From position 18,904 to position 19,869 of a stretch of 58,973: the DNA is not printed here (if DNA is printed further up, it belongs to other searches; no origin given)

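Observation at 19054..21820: RpfF-type DSF synthase operonic with a Delta12-like membrane desaturase, plus a heme-oxygenase-like di-iron enzyme: predicted new signal chemistry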

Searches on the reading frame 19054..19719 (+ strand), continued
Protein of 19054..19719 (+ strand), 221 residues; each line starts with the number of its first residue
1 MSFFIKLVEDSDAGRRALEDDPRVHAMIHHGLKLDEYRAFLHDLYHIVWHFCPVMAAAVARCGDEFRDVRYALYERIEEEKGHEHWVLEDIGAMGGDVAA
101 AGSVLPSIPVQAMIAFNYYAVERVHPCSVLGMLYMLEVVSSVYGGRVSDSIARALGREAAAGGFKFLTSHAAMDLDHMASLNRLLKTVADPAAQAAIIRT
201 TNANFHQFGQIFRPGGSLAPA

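Call 35: search_protein_families(library=pfam, proteins=[P0244, P0255, P0260, P0265, P0268, P0272, P0278, P0294, P0319, P0301], max_evalue=0.001)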
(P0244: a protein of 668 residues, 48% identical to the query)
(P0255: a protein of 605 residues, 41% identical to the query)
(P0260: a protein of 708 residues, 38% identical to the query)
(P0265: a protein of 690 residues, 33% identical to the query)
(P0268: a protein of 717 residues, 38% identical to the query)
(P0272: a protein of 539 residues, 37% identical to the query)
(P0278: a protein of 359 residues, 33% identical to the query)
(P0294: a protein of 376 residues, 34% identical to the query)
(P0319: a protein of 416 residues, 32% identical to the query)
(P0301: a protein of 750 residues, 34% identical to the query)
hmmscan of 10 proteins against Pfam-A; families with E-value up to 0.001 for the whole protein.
P0244 (668 aa): 3 families
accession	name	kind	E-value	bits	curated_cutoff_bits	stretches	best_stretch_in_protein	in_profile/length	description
PF00378.25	ECH_1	-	5.4e-23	82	27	1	162-277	85-201/251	Enoyl-CoA hydratase/isomerase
PF14518.11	Haem_oxygenas_2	-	1.9e-22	80.4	28.9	1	493-658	2-173/177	Iron-containing redox enzyme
PF16113.10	ECH_2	-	1.1e-11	45.3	27.2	1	109-299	35-226/335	Enoyl-CoA hydratase/isomerase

P0255 (605 aa): 4 families
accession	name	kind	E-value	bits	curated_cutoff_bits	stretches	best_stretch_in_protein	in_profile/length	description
PF00378.25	ECH_1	-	4e-21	75.9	27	1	156-245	87-176/251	Enoyl-CoA hydratase/isomerase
PF14518.11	Haem_oxygenas_2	-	3e-18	66.7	28.9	1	430-596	2-174/177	Iron-containing redox enzyme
PF16113.10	ECH_2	-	5.4e-08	33.2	27.2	1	106-278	40-208/335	Enoyl-CoA hydratase/isomerase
PF03070.21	TENA_THI-4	-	0.00052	20.3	22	1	419-586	20-185/210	TENA/THI-4/PQQC family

P0260 (708 aa): 2 families
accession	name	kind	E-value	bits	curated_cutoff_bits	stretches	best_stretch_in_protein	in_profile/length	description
PF00501.34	AMP-binding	-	1.3e-53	182.7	29.9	1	7-334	21-384/384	AMP-binding enzyme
PF14518.11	Haem_oxygenas_2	-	9.7e-26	91.1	28.9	1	526-692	2-176/177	Iron-containing redox enzyme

P0265 (690 aa): 2 families
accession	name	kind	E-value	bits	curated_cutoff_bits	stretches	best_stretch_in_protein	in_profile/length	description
PF00501.34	AMP-binding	-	1.5e-56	192.3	29.9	1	12-330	5-384/384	AMP-binding enzyme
PF14518.11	Haem_oxygenas_2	-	1.9e-20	73.8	28.9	1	504-672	2-176/177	Iron-containing redox enzyme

P0268 (717 aa): 3 families
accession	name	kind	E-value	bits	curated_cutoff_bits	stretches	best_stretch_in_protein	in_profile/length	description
PF00501.34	AMP-binding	-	4.1e-55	187.6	29.9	1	9-335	2-384/384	AMP-binding enzyme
PF14518.11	Haem_oxygenas_2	-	6.7e-25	88.3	28.9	1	531-700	2-176/177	Iron-containing redox enzyme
PF23562.2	AMP-binding_C_3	-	5.1e-05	24.1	20.8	1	365-481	1-119/124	AMP-binding enzyme C-terminal domain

P0272 (539 aa): 3 families
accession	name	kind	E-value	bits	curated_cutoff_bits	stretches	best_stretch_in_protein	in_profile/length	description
PF14518.11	Haem_oxygenas_2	-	8.7e-23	81.5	28.9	1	357-521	2-174/177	Iron-containing redox enzyme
PF00501.34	AMP-binding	-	1.6e-15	57.2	29.9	1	15-167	203-357/384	AMP-binding enzyme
PF23562.2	AMP-binding_C_3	-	5.6e-07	30.4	20.8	1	214-288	3-87/124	AMP-binding enzyme C-terminal domain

P0278 (359 aa): 2 families
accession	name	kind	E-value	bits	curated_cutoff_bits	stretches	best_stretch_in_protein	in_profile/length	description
PF14518.11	Haem_oxygenas_2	-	2.3e-23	83.4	28.9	1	175-341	2-175/177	Iron-containing redox enzyme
PF23562.2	AMP-binding_C_3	-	5e-05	24.1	20.8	1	33-121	15-111/124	AMP-binding enzyme C-terminal domain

P0294 (376 aa): 3 families
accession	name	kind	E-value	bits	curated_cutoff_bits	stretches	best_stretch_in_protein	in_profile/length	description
PF14518.11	Haem_oxygenas_2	-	4.1e-31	108.6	28.9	1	192-359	2-176/177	Iron-containing redox enzyme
PF23562.2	AMP-binding_C_3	-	2.3e-07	31.7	20.8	1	39-140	4-112/124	AMP-binding enzyme C-terminal domain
PF01126.25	Heme_oxygenase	-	9.3e-05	22.8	23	1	155-364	2-203/204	Heme oxygenase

P0319 (416 aa): 4 families
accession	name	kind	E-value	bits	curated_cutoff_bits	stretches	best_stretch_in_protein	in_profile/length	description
PF14518.11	Haem_oxygenas_2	-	4.7e-34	118.2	28.9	1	224-391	2-176/177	Iron-containing redox enzyme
PF03070.21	TENA_THI-4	-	5.8e-07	29.9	22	1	204-312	13-119/210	TENA/THI-4/PQQC family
PF23562.2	AMP-binding_C_3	-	0.00012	22.8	20.8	1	38-142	3-115/124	AMP-binding enzyme C-terminal domain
PF01126.25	Heme_oxygenase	-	0.00018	21.8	23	1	265-397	71-204/204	Heme oxygenase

P0301 (750 aa): 4 families
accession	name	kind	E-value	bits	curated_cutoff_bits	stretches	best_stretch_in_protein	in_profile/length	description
PF00501.34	AMP-binding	-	1.8e-41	142.7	29.9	1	9-329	1-357/384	AMP-binding enzyme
PF14518.11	Haem_oxygenas_2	-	8.4e-29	101.1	28.9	1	561-728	2-176/177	Iron-containing redox enzyme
PF01126.25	Heme_oxygenase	-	0.00065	20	23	0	525-732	3-202/204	Heme oxygenase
PF03070.21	TENA_THI-4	-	0.00099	19.4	22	0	544-646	15-116/210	TENA/THI-4/PQQC family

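Call 36: predict_structure(alignment_id=A2)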
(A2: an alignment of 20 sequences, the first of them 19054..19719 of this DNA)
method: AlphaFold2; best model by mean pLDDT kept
length: 221 residues; sequences in the alignment: 20
mean_pLDDT: 89.2   pTM: 0.86
mean pLDDT of the five models: 89.2, 87.0, 86.9, 85.5, 80.1
residues with pLDDT >= 90: 124; 70-90: 88; 50-70: 9; < 50: 0
segments of 3 or more residues with pLDDT < 50: none
pLDDT, mean of each block of 10 residues (from residue 1): 89 89 85 89 93 96 95 92 90 91 90 96 97 91 82 84 83 79 93 97 92 73 51
secondary structure, 60 per line:
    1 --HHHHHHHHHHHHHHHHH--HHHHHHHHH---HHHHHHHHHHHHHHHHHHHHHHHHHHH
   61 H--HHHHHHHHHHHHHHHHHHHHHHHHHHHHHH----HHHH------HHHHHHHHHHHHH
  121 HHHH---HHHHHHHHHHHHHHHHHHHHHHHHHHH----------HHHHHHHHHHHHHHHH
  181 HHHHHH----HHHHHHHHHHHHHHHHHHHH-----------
elements in order: H3-19 H22-30 H34-61 H64-93 H98-101 H108-124 H128-154 H165-186 H191-210

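Call 40: fold_search(model_id=the predicted structure, library=pdb)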
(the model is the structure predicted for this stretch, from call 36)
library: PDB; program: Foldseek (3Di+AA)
matches with E <= 10: 764; with E <= 0.001: 69
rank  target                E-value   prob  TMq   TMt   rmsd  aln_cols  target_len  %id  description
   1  3dde_A                3.3e-07  1.00  0.80  0.77   3.9       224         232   20  Crystal structure of a domain of unknown function with a heme oxygenase-like fold (sden_3740) from shewanella denitrif (released 2008-06-24)
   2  3dde_B                4.1e-07  1.00  0.78  0.75   2.6       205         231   20  Crystal structure of a domain of unknown function with a heme oxygenase-like fold (sden_3740) from shewanella denitrif (released 2008-06-24)
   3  8va9_A                2.0e-06  1.00  0.81  0.84   2.4       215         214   15  Crystal structure of FeII/MnII CtCADD from Chlamydia trachomatis (released 2024-11-06)
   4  8vag_A                7.4e-06  1.00  0.81  0.83   2.4       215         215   15  Crystal structure of MnII/MnII CtCADD from Chlamydia trachomatis (released 2024-11-06)
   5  1rcw_B                1.1e-05  1.00  0.76  0.78   3.0       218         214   15  Crystal structure of CT610 from Chlamydia trachomatis (released 2004-05-04)
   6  3oql_A                1.3e-05  1.00  0.78  0.71   3.4       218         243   16  Crystal structure of a TenA homolog (PSPTO1738) from Pseudomonas syringae pv. tomato str. DC3000 at 2.54 A resolution (released 2010-10-06)
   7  3oql_C                1.8e-05  1.00  0.76  0.70   3.6       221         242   16  Crystal structure of a TenA homolog (PSPTO1738) from Pseudomonas syringae pv. tomato str. DC3000 at 2.54 A resolution (released 2010-10-06)
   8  3oql_B                2.3e-05  1.00  0.78  0.72   3.3       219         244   16  Crystal structure of a TenA homolog (PSPTO1738) from Pseudomonas syringae pv. tomato str. DC3000 at 2.54 A resolution (released 2010-10-06)
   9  1rcw_A                2.3e-05  1.00  0.74  0.76   3.0       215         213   15  Crystal structure of CT610 from Chlamydia trachomatis (released 2004-05-04)
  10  4wwj_A                4.2e-05  1.00  0.76  0.67   3.4       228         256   18  UndA, an oxygen-activating, non-heme iron dependent desaturase/decarboxylase (released 2014-12-24)
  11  6p5q_B                4.8e-05  1.00  0.74  0.69   3.7       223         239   16  X-ray structure of Fe(II)-soaked UndA bound to lauric acid (released 2019-09-18)
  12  6p5q_A                5.1e-05  1.00  0.74  0.66   3.7       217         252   16  X-ray structure of Fe(II)-soaked UndA bound to lauric acid (released 2019-09-18)
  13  2qcx_B                6.7e-05  1.00  0.71  0.70   4.2       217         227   11  Crystal structure of Bacillus subtilis TenA Y112F mutant complexed with formyl aminomethyl pyrimidine (released 2007-10-23)
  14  4wx0_B                1.2e-04  1.00  0.76  0.67   3.4       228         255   16  UndA complexed with beta-hydroxydodecanoic acid (released 2014-12-24)
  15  3hlx_A                1.6e-04  1.00  0.69  0.61   4.1       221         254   17  Crystal Structure of PqqC Active Site Mutant Y175F in Complex with PQQ (released 2010-05-12)
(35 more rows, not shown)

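Call 44: find_homologous_proteins(query=P0244, max_evalue=1e-20)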
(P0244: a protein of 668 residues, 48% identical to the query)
Query P0244 (668 aa): 47 proteins with E <= 1e-20 among 8000 candidates.
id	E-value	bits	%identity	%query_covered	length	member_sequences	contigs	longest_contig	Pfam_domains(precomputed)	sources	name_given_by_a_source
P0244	0.0e+0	1515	100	100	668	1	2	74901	PF00378.26,PF14518.12,PF16113.11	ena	-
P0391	0.0e+0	1388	91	100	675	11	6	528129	PF00378.26,PF14518.12,PF16113.11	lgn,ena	-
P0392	8.5e-249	846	61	96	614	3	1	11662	PF00378.26,PF14518.12,PF16113.11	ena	-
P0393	7.4e-248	842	63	92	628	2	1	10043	PF00378.26,PF14518.12,PF16113.11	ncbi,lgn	ncbi:MAG: crotonase/enoyl-CoA hydratase family protein [Rhodothalassiaceae bacterium]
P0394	8.5e-248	842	62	92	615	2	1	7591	PF00378.26,PF14518.12,PF16113.11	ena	-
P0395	8.0e-246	836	62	92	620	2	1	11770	PF00378.26,PF14518.12,PF16113.11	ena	-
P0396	2.6e-218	745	56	92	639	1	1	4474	PF00378.26,PF14518.12,PF16113.11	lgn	-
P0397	3.9e-216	738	55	95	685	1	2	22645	PF00378.26,PF14518.12,PF16113.11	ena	-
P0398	5.9e-210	717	54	92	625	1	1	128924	PF00378.26,PF14518.12,PF16113.11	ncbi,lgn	-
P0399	2.6e-209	715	54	92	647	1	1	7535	PF00378.26,PF14518.12,PF16113.11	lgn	-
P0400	6.3e-207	707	50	100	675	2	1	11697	PF00378.26,PF14518.12,PF16113.11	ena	-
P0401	1.0e-185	637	49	92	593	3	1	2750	PF00378.26,PF14518.12,PF16113.11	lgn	-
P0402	2.5e-177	609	50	91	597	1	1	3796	PF00378.26,PF14518.12,PF16113.11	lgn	-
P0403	1.8e-176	607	50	90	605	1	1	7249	PF00378.26,PF14518.12,PF16113.11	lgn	-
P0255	3.4e-169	583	49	92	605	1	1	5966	PF00378.26,PF14518.12,PF16113.11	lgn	-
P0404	8.3e-169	581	47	99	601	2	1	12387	PF00378.26,PF14518.12,PF16113.11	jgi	-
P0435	3.4e-30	123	39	28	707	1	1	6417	PF00501.35,PF23562.3,PF14518.12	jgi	jgi:long-chain acyl-CoA synthetase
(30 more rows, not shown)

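Call 45: find_encoding_contigs(protein=P0391, flank=8000, max_places=2)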
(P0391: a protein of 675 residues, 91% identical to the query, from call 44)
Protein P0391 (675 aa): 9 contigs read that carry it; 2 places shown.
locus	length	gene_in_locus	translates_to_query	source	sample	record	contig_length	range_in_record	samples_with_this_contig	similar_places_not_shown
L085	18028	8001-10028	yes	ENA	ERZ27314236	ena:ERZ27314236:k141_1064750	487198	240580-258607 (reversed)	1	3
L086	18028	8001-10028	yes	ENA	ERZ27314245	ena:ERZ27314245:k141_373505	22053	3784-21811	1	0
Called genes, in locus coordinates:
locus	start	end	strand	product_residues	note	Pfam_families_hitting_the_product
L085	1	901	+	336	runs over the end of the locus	PF00034:Cytochrom_C (faint), PF03150:CCP_MauG, PF13442:Cytochrome_CBB3 (faint)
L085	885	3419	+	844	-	PF19443:DAHL, PF00512:HisKA, PF02518:HATPase_c, PF00072:Response_reg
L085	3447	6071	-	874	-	PF00512:HisKA, PF02518:HATPase_c, PF00072:Response_reg, PF01627:Hpt (weak)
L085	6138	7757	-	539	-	PF00072:Response_reg, PF08448:PAS_4, PF00512:HisKA, PF02518:HATPase_c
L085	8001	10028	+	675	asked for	PF00378:ECH_1, PF16113:ECH_2, PF14518:Haem_oxygenas_2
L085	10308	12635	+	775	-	PF03176:MMPL, PF02460:Patched (weak), PF12349:Sterol-sensing, PF03176:MMPL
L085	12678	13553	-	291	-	PF05721:PhyH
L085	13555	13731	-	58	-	-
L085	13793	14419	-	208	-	PF00765:Autoind_synth, PF13444:Acetyltransf_5 (weak), PF21926:FeeM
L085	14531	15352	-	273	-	PF03472:Autoind_bind, PF00196:GerE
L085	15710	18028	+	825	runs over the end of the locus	PF07715:Plug, PF00593:TonB_dep_Rec_b-barrel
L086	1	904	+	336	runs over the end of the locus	PF00034:Cytochrom_C (faint), PF03150:CCP_MauG, PF13442:Cytochrome_CBB3 (faint)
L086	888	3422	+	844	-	PF19443:DAHL, PF00512:HisKA, PF02518:HATPase_c, PF00072:Response_reg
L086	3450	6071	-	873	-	PF00512:HisKA, PF02518:HATPase_c, PF00072:Response_reg, PF01627:Hpt (weak)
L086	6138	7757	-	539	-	PF00072:Response_reg, PF08448:PAS_4, PF00512:HisKA, PF02518:HATPase_c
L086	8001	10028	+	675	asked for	PF00378:ECH_1, PF16113:ECH_2, PF14518:Haem_oxygenas_2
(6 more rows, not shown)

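Call 46: find_encoding_contigs(protein=P0398, flank=8000, max_places=2)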
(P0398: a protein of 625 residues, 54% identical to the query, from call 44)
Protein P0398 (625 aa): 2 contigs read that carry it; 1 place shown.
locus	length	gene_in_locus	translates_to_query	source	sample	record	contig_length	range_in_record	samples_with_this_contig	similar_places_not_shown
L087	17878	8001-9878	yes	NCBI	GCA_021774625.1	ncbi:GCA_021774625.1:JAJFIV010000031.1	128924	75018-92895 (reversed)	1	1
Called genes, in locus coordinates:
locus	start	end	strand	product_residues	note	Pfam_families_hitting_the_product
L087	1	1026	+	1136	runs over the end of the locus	PF07676:PD40 (faint), PF26549:Tricorn_N, PF26550:Tricorn_2nd, PF26549:Tricorn_N (weak), PF01979:Amidohydro_1, PF07969:Amidohydro_3 (weak)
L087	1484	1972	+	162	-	-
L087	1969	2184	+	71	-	PF13560:HTH_31, PF12844:HTH_19, PF01381:HTH_3, PF13443:HTH_26 (weak)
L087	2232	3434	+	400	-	PF00756:Esterase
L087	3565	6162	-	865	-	PF00512:HisKA, PF02518:HATPase_c, PF00072:Response_reg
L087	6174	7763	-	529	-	PF00072:Response_reg, PF08448:PAS_4, PF00512:HisKA, PF02518:HATPase_c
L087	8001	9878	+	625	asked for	PF00378:ECH_1, PF16113:ECH_2, PF14518:Haem_oxygenas_2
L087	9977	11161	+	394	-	PF00108:Thiolase_N, PF02803:Thiolase_C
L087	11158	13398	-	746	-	PF20256:MoCoBD_2, PF02738:MoCoBD_1, PF20256:MoCoBD_2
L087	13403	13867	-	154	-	PF00111:Fer2, PF01799:Fer2_2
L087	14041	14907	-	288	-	PF00582:Usp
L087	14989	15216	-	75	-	-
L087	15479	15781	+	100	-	-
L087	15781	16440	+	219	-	PF00072:Response_reg, PF00486:Trans_reg_C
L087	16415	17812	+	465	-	PF26769:HAMP_PhoQ, PF02518:HATPase_c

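Call 47: find_encoding_contigs(protein=P0397, flank=8000, max_places=2)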
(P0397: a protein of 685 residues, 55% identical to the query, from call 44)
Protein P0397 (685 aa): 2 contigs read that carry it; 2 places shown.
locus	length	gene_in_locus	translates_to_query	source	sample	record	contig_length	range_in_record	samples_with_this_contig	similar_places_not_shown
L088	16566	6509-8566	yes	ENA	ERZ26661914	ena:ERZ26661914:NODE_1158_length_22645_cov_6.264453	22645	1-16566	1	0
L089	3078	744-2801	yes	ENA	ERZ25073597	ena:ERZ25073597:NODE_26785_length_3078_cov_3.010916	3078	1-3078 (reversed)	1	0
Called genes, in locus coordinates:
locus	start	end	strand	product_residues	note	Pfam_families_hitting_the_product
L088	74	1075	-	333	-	-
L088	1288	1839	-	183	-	PF01613:Flavin_Reduct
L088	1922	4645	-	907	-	PF00512:HisKA, PF02518:HATPase_c, PF00072:Response_reg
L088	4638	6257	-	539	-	PF00072:Response_reg, PF00989:PAS (weak), PF08448:PAS_4 (weak), PF00512:HisKA, PF02518:HATPase_c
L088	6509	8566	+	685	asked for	PF00378:ECH_1, PF16113:ECH_2, PF14518:Haem_oxygenas_2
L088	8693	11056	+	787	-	PF03176:MMPL, PF12349:Sterol-sensing (weak), PF03176:MMPL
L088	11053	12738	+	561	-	PF21783:YNCE (weak)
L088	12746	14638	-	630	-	PF02538:Hydantoinase_B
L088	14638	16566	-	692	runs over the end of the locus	PF05378:Hydant_A_N, PF01968:Hydantoinase_A, PF19278:Hydant_A_C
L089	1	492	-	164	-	?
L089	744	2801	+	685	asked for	PF00378:ECH_1, PF16113:ECH_2, PF14518:Haem_oxygenas_2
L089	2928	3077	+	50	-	?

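Call 50: find_related_loci(query=A4, collection=metagenome_contigs, flank=8000)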
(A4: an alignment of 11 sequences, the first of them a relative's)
Query A4 (217 aa) in metagenome_contigs; peptide patterns used: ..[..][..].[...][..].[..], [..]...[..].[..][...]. (x = any residue, [..] = any of these).
600 stretches matched a pattern (row limit reached: there are more); 413 encode a relative of the query (tblastn E <= 1e-3); the best 80 are kept; 80 distinct loci.
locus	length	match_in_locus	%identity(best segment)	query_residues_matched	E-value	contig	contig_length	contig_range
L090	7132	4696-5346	80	1-217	5e-121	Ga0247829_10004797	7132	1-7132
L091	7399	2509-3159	80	1-217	5e-121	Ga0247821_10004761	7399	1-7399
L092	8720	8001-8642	79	4-217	2e-116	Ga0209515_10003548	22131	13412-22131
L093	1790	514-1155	79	4-217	5e-123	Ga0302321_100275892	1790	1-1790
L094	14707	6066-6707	82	4-217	6e-115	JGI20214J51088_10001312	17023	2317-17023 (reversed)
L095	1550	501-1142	78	4-217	7e-124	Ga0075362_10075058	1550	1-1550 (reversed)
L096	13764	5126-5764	81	5-217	1e-114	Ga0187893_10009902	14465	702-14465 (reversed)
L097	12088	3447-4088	80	4-217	1e-114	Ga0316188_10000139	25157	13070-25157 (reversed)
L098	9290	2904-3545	79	4-217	2e-114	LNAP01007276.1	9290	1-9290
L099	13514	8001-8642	79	4-217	2e-114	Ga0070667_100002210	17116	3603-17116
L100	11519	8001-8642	78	4-217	1e-113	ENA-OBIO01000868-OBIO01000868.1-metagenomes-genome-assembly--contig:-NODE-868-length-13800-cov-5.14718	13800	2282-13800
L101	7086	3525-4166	78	4-217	1e-113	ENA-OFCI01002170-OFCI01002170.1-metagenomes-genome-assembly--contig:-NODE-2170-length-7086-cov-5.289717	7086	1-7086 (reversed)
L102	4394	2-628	83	9-217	2e-114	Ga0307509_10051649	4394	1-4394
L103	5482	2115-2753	77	5-217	2e-113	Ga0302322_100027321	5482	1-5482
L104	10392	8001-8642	79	4-217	2e-113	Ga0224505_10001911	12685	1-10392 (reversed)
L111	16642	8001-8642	80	4-217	1e-112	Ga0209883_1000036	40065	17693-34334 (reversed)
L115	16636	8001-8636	78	4-215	1e-111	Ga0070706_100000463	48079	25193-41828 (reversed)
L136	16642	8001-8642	76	4-217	1e-107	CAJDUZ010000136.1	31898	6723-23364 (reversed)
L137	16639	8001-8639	77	4-216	3e-108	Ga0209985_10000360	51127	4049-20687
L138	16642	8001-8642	73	4-217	2e-107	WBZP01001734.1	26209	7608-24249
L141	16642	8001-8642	77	4-217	3e-107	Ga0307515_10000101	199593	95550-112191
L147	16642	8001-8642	77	4-217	3e-106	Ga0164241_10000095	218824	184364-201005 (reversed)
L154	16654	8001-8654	72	4-217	6e-104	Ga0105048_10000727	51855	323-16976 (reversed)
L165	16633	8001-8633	77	7-217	2e-101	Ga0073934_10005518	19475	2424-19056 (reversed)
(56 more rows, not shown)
